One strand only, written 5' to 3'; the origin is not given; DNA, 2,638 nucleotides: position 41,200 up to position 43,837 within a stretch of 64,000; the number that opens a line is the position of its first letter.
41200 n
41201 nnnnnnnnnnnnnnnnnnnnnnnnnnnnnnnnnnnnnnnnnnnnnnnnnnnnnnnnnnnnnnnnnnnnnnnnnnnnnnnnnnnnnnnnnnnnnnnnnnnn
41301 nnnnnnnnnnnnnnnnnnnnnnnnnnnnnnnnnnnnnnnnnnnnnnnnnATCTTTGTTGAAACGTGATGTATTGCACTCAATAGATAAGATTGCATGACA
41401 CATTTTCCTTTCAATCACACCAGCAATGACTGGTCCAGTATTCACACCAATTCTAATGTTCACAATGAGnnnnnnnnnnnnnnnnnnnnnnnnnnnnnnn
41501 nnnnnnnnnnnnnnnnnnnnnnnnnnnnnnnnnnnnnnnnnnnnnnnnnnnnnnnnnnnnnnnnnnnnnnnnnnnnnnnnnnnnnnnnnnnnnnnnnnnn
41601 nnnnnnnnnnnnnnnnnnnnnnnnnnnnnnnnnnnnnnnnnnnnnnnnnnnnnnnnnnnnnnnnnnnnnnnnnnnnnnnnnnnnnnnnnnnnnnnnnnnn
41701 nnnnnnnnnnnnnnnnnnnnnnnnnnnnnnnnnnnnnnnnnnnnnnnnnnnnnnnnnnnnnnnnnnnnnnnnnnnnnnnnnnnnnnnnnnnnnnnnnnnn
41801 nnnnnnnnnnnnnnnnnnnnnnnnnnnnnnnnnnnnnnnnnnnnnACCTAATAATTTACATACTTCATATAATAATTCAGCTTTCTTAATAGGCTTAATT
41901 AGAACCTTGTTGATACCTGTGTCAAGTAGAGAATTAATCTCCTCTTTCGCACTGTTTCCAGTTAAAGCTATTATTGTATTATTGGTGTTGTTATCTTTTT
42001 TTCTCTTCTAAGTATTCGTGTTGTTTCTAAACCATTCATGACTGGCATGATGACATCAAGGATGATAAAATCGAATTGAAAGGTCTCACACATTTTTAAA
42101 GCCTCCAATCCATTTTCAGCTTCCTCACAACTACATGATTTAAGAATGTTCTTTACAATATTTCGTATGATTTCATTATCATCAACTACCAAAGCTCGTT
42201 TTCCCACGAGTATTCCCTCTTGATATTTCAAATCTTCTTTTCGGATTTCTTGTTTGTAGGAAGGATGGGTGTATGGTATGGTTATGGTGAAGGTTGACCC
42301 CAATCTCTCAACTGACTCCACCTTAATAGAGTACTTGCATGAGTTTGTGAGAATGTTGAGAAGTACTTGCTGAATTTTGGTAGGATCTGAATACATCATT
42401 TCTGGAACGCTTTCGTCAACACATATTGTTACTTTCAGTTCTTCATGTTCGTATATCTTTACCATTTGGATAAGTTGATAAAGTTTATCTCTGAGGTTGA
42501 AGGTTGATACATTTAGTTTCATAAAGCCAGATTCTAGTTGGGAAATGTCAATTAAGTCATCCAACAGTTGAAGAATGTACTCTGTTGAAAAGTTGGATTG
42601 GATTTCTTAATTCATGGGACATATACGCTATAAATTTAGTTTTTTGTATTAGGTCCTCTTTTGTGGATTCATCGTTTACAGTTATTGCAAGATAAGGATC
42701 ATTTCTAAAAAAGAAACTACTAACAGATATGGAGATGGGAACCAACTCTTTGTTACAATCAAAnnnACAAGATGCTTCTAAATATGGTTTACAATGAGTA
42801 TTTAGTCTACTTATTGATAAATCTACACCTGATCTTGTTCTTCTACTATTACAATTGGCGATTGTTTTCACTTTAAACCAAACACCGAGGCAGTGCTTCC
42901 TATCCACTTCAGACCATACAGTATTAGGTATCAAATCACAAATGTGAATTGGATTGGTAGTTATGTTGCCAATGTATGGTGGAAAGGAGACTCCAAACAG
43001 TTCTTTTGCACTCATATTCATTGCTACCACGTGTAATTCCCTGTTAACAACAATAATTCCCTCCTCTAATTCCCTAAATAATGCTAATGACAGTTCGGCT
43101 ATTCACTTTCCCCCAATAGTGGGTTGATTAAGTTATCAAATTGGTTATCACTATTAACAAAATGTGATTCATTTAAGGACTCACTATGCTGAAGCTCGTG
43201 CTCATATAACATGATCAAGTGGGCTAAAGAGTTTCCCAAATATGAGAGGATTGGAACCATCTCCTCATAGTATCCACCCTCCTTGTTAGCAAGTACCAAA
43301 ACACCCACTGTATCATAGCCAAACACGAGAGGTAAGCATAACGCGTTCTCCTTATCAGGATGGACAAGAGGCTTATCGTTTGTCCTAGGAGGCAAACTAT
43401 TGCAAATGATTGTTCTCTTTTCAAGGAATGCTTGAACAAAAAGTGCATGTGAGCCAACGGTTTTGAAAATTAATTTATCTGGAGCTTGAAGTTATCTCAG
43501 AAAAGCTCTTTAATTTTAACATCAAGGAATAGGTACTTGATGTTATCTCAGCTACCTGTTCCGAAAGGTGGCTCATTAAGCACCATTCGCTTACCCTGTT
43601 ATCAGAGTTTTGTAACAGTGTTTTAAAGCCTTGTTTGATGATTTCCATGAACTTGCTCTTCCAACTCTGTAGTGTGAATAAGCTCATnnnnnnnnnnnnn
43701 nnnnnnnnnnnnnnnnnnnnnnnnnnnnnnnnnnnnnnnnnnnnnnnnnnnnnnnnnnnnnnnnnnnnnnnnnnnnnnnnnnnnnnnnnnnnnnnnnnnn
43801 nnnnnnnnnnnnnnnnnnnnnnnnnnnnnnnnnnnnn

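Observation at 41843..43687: Hybrid histidine kinase carrying an 8-bp tandem duplication, a missing ATP-binding core and multiple frame breaks (pseudogene or mis-assembly)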

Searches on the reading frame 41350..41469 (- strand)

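Call 40: search_protein_families(library=pfam, max_evalue=0.1, proteins=[window:41350-41469:-])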
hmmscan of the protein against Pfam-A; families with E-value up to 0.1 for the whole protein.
seq(40 aa): 1 family
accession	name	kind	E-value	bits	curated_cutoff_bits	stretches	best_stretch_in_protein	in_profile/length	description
PF00211.25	Guanylate_cyc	-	4.8e-05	23.5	21.9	1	3-25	100-122/183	Adenylate and Guanylate cyclase catalytic domain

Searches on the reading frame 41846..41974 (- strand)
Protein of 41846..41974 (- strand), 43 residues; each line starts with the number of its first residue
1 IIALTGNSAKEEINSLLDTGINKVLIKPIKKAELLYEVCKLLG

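Call 5: search_protein_families(library=pfam, max_evalue=0.1, proteins=[window:41846-41974:-])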
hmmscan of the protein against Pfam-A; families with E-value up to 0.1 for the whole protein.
seq(43 aa): 1 family
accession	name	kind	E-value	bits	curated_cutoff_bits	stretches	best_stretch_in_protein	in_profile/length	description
PF00072.30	Response_reg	-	0.00027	21.5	30.2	1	1-36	73-108/111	Response regulator receiver domain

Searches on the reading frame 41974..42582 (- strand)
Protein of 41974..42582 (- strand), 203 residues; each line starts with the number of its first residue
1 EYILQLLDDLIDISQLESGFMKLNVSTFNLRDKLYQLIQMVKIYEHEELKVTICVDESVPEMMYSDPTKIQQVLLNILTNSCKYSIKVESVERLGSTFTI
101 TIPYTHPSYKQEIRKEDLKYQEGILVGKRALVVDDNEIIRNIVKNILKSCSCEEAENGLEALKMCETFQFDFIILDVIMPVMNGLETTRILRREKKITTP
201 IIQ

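Call 5: search_protein_families(library=pfam, max_evalue=0.1, proteins=[window:41974-42582:-])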
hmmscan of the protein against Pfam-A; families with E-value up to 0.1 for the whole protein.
seq(203 aa): 2 families
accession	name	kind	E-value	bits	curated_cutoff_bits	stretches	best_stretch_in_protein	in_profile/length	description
PF00072.30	Response_reg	-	1.1e-16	61.4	30.2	1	131-202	2-74/111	Response regulator receiver domain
PF02518.31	HATPase_c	-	0.0024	18.7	26.4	0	66-89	2-30/111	Histidine kinase-, DNA gyrase B-, and HSP90-like ATPase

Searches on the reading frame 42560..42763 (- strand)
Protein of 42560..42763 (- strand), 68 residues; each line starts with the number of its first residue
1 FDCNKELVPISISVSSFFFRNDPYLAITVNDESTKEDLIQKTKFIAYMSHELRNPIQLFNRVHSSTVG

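Call 5: search_protein_families(library=pfam, max_evalue=0.1, proteins=[window:42560-42763:-])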
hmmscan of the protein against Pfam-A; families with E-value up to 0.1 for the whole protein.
seq(68 aa): 1 family
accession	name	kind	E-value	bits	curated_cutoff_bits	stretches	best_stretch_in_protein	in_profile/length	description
PF00512.31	HisKA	-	6.3e-05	23.4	26.9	1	40-56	1-17/66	His Kinase A (phospho-acceptor) domain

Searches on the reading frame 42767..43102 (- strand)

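Call 5: search_protein_families(library=pfam, max_evalue=0.1, proteins=[window:42767-43102:-])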
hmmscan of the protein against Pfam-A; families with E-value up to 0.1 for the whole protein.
seq(112 aa): 6 families
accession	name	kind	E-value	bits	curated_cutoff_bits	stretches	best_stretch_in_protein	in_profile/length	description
PF08448.16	PAS_4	-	0.0026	18.4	23.1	1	10-46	2-38/110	PAS fold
PF25031.1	SBSPON_C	-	0.0036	17.7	27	1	60-88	87-115/125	SBSPON-like, C-terminal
PF13188.13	PAS_8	-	0.007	16.7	21.8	1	7-50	5-45/65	PAS domain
PF24820.1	Diguanyl_cycl_sensor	-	0.018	15.4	28.1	0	10-46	3-39/109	Diguanylate cyclase-like sensor domain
PF00989.32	PAS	-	0.024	15.1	22.6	1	9-57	7-55/113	PAS fold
PF12860.13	PAS_7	-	0.035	14.7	27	1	11-39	3-31/115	PAS fold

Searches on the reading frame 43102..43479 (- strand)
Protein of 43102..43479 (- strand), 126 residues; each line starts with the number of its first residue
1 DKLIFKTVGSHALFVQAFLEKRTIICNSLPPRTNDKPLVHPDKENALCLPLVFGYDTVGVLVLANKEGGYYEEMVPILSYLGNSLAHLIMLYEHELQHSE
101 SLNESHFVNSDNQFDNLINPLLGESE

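Call 5: search_protein_families(library=pfam, max_evalue=0.1, proteins=[window:43102-43479:-])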
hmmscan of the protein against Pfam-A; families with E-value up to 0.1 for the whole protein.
seq(126 aa): 3 families
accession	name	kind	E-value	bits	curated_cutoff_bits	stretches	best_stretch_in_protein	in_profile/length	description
PF13185.12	GAF_2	-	5.3e-10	40.1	28.6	1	10-89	54-135/136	GAF domain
PF01590.32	GAF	-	0.0014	19.6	22.4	1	14-86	55-130/133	GAF domain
PF13492.12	GAF_3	-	0.054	14.3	27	1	42-84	79-122/129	GAF domain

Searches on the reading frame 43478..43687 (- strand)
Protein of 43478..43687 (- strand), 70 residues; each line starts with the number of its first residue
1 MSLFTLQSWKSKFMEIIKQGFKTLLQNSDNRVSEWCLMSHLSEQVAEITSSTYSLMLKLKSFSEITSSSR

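Call 5: search_protein_families(library=pfam, max_evalue=0.1, proteins=[window:43478-43687:-])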
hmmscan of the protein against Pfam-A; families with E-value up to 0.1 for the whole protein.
seq(70 aa): 1 family
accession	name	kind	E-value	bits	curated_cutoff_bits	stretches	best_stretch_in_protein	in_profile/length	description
PF25802.1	WWC1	-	0.088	13.2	27.8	1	6-64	75-133/135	WWC1-like, helical hairpin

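Call 16: list_cluster_members(proteins=[window:43478-43687:-, window:43102-43395:-, window:43102-43260:-, window:42767-43030:-, window:42767-43021:-, window:42560-42745:-, window:41974-42564:-, window:41974-42522:-, window:42767-43015:-, window:41974-42465:-])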
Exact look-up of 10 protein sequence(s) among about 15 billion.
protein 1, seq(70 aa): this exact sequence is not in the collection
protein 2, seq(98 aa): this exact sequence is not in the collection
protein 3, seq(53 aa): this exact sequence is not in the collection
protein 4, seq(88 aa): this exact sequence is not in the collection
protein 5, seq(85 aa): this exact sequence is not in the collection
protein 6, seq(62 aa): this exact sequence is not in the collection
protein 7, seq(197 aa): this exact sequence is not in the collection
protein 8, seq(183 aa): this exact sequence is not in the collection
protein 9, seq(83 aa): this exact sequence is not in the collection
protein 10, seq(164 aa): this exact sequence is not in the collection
